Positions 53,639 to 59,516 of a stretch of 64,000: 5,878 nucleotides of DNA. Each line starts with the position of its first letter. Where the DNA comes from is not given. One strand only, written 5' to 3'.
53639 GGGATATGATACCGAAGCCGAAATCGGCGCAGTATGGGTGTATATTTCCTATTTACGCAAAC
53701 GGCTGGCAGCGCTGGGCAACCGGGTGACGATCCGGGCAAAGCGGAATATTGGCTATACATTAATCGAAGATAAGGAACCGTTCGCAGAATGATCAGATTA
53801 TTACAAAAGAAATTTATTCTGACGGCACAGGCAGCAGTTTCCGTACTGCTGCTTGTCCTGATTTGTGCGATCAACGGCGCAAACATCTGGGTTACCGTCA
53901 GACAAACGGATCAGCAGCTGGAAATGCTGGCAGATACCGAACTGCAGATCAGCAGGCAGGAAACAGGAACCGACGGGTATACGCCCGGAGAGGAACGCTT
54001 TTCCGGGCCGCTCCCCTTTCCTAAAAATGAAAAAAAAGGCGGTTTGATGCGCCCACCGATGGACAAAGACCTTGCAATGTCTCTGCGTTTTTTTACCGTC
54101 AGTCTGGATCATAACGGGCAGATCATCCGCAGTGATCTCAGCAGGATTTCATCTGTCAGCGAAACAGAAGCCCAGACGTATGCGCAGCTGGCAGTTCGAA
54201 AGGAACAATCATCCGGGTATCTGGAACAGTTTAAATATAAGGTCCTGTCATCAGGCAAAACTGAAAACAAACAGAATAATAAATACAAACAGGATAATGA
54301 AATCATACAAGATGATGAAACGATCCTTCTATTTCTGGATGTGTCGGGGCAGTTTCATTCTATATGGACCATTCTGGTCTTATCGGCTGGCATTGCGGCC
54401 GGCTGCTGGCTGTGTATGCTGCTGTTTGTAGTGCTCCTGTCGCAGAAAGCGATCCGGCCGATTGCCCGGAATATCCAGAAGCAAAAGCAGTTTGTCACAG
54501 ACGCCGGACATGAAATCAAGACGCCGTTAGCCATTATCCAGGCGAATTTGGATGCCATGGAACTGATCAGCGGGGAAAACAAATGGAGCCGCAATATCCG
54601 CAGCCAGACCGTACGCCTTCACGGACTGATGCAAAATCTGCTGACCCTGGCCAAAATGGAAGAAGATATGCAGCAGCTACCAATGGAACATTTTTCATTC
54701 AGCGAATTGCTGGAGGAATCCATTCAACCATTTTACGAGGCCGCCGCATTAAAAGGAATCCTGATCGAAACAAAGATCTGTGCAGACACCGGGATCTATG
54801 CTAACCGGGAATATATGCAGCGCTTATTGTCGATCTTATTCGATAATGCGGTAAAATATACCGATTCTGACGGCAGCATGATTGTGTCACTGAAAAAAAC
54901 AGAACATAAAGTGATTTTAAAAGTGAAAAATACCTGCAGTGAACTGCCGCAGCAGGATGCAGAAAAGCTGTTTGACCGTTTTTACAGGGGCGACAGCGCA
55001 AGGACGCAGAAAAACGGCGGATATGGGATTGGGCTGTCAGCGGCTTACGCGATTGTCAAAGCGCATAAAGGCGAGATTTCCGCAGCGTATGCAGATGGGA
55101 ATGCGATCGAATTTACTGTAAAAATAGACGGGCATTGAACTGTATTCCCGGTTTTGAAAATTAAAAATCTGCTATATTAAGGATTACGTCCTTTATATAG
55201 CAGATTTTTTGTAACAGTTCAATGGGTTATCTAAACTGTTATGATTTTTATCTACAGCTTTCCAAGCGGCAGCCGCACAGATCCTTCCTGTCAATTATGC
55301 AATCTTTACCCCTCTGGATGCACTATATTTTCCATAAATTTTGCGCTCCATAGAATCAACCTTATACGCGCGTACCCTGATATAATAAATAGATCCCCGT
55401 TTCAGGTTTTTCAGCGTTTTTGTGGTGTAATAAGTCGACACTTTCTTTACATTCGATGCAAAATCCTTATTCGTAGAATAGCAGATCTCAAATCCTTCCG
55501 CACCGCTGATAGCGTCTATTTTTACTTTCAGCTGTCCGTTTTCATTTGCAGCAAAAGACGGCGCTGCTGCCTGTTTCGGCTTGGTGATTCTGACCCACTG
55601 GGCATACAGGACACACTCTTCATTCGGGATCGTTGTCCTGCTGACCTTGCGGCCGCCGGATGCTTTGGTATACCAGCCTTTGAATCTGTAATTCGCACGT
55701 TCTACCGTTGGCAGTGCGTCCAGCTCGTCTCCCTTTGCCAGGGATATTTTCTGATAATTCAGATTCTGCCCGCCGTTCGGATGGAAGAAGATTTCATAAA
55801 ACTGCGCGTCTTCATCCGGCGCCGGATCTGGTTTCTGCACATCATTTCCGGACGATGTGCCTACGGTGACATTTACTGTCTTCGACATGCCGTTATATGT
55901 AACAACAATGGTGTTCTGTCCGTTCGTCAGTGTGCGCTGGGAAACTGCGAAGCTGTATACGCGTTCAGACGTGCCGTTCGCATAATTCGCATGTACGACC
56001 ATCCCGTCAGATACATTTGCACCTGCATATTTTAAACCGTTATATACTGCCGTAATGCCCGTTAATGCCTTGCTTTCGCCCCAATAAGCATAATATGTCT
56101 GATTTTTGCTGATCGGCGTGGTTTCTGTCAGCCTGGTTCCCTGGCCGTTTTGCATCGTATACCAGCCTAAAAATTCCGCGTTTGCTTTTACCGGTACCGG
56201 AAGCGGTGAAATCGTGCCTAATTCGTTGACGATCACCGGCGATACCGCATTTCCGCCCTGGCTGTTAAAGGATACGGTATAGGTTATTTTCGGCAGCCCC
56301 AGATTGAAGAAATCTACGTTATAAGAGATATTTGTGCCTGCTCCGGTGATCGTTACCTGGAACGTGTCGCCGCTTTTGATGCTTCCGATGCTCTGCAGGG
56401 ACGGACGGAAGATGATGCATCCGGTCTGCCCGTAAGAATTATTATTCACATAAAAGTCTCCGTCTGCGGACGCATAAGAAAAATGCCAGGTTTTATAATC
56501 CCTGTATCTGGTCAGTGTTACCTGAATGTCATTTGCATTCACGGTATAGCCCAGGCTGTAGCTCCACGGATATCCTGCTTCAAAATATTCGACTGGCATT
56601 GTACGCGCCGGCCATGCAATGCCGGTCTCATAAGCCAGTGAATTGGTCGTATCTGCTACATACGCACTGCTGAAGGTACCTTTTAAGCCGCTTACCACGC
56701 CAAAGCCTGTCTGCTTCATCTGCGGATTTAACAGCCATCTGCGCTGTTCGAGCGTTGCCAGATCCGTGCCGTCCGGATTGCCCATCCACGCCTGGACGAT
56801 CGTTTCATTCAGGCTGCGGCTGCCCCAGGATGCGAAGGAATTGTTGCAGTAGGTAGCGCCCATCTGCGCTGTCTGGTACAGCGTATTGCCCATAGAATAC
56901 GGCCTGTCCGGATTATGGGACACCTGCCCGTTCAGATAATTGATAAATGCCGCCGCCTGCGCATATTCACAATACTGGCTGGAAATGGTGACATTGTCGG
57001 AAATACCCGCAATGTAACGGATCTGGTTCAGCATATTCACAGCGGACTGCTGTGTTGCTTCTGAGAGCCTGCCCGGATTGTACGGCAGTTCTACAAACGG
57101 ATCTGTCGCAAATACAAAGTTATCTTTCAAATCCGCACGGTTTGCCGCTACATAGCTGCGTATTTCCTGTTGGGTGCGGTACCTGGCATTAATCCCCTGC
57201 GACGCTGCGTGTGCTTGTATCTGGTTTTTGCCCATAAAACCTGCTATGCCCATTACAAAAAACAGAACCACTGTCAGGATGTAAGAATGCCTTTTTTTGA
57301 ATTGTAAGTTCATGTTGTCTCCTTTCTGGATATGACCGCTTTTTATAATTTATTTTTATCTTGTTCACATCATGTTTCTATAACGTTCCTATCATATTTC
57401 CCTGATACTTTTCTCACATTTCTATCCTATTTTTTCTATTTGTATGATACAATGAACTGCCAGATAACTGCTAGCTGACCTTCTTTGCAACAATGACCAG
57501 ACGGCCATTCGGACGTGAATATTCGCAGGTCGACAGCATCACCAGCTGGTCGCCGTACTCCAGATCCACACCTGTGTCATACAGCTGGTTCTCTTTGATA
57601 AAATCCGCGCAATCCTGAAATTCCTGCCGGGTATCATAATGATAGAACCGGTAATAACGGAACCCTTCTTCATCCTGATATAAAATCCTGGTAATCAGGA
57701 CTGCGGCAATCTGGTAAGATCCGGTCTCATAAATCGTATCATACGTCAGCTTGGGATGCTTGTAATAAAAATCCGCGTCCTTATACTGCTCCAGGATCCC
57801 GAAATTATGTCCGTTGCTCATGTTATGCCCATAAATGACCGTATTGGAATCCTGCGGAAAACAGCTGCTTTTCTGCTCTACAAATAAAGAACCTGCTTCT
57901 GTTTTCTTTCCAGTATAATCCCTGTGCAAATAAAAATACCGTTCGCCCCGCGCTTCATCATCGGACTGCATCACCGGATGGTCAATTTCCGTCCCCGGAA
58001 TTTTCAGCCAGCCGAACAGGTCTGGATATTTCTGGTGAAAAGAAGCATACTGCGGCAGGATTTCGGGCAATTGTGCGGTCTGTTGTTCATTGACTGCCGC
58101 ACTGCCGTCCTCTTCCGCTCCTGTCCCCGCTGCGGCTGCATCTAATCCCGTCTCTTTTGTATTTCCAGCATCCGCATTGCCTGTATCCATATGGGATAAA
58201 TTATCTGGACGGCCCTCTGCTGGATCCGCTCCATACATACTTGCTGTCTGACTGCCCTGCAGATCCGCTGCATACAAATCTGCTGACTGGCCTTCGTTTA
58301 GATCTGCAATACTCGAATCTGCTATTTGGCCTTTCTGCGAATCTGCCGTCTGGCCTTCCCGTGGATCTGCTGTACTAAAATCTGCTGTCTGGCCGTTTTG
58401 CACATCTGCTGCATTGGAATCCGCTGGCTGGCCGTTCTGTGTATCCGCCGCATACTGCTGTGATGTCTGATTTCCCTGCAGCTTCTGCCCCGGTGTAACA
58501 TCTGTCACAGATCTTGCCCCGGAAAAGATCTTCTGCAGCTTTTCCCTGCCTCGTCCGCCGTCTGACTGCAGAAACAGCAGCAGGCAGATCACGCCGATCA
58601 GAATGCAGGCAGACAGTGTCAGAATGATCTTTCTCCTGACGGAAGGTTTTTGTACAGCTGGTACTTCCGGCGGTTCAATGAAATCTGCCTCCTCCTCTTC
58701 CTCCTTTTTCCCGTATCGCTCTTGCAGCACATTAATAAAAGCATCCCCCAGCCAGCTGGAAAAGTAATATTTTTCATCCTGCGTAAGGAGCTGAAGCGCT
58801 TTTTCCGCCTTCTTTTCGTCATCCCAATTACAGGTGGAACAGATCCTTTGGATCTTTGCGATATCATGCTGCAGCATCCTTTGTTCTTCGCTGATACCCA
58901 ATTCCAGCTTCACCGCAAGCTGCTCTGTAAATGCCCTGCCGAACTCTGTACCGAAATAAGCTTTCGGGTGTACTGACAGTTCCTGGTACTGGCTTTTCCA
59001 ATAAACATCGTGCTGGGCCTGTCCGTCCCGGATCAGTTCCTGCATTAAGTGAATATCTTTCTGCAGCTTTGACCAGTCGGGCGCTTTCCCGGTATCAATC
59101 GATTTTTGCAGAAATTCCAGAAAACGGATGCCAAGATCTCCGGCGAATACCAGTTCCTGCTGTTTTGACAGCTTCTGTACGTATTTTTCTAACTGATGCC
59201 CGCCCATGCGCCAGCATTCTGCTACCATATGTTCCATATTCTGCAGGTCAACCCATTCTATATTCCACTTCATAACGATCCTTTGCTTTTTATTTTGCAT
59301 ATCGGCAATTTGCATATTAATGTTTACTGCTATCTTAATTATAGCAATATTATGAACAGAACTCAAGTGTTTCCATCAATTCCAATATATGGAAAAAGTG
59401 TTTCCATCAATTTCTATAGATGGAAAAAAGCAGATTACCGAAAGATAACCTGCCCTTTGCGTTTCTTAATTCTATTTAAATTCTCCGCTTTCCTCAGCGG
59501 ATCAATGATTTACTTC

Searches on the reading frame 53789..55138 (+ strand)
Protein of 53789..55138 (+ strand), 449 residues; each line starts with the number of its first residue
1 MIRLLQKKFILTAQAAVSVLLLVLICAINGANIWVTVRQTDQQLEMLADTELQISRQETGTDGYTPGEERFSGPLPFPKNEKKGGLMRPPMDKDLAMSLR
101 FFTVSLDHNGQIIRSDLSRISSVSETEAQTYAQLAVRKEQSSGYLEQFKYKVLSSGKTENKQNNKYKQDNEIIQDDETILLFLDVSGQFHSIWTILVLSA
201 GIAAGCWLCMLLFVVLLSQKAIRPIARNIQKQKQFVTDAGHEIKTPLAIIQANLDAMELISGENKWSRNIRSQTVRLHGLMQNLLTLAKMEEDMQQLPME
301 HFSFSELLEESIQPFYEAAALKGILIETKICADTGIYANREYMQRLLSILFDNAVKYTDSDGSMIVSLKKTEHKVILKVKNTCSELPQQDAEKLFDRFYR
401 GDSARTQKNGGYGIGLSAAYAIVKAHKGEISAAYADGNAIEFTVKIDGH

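Call 22: search_protein_families(library=pfam, proteins=[window:53789-55138:+], max_evalue=0.001)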
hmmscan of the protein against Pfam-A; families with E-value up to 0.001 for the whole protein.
window:53789-55138:+ (449 aa): 3 families
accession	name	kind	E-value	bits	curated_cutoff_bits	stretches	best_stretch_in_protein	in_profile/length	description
PF02518.31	HATPase_c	-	7.1e-18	65.5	26.4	1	341-445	4-108/111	Histidine kinase-, DNA gyrase B-, and HSP90-like ATPase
PF00512.31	HisKA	-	4.2e-09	36.8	26.9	1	232-292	2-65/66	His Kinase A (phospho-acceptor) domain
PF14501.12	HATPase_c_5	-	9.6e-07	29.1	22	1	344-437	7-93/102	GHKL domain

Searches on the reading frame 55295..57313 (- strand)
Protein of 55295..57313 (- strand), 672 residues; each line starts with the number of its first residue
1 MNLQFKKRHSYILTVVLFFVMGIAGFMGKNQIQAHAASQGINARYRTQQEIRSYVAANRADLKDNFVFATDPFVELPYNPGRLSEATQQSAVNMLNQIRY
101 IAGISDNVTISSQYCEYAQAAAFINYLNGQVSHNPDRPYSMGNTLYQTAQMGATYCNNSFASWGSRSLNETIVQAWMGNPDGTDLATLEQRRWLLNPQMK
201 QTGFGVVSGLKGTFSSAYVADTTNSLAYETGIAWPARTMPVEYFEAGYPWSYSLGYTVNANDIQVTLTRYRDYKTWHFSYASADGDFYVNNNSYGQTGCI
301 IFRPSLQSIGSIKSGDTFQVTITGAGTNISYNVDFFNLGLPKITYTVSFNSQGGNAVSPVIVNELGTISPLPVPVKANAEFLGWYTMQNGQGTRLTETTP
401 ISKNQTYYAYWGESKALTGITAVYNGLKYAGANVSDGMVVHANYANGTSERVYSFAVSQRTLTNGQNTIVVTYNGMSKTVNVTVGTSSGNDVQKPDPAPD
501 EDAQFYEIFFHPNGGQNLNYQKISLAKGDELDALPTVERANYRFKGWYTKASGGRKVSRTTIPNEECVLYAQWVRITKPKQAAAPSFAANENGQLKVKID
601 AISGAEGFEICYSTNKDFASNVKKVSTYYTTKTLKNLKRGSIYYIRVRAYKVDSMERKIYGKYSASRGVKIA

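Call 22: search_protein_families(library=pfam, proteins=[window:55295-57313:-], max_evalue=0.001)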
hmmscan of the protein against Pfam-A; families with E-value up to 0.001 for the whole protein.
window:55295-57313:- (672 aa): 2 families
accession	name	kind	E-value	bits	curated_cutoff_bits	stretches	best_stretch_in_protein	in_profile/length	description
PF09479.16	Flg_new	-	4.1e-24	84.9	27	2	506-572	1-65/65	Listeria-Bacteroides repeat domain (List_Bact_rpt)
PF00188.32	CAP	-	1.3e-05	26.4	21.1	1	93-214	2-110/117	Cysteine-rich secretory protein family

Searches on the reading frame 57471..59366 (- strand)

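Call 22: search_protein_families(library=pfam, proteins=[window:57471-59366:-], max_evalue=0.001)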
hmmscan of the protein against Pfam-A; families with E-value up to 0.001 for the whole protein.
window:57471-59366:- (631 aa): 1 family
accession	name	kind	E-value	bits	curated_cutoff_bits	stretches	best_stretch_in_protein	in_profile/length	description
PF04203.18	Sortase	-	4.4e-10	39.8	26.6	1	454-630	1-125/125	Sortase domain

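Call 82: search_protein_families(library=ncbifam, proteins=[window:57471-59366:-], max_evalue=0.01)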
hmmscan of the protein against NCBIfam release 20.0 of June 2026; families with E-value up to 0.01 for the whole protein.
window:57471-59366:- (631 aa): 2 families
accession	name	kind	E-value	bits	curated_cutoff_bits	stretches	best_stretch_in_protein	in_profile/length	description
TIGR03064.1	sortase_srtB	equivalog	2.5e-38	131.7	153.75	1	435-625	57-235/235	class B sortase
NF040525.1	SrtB_LPKTxSAVK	exception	4e-11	42.4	200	1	424-615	42-224/261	class B sortase, LPKTxAVK-specific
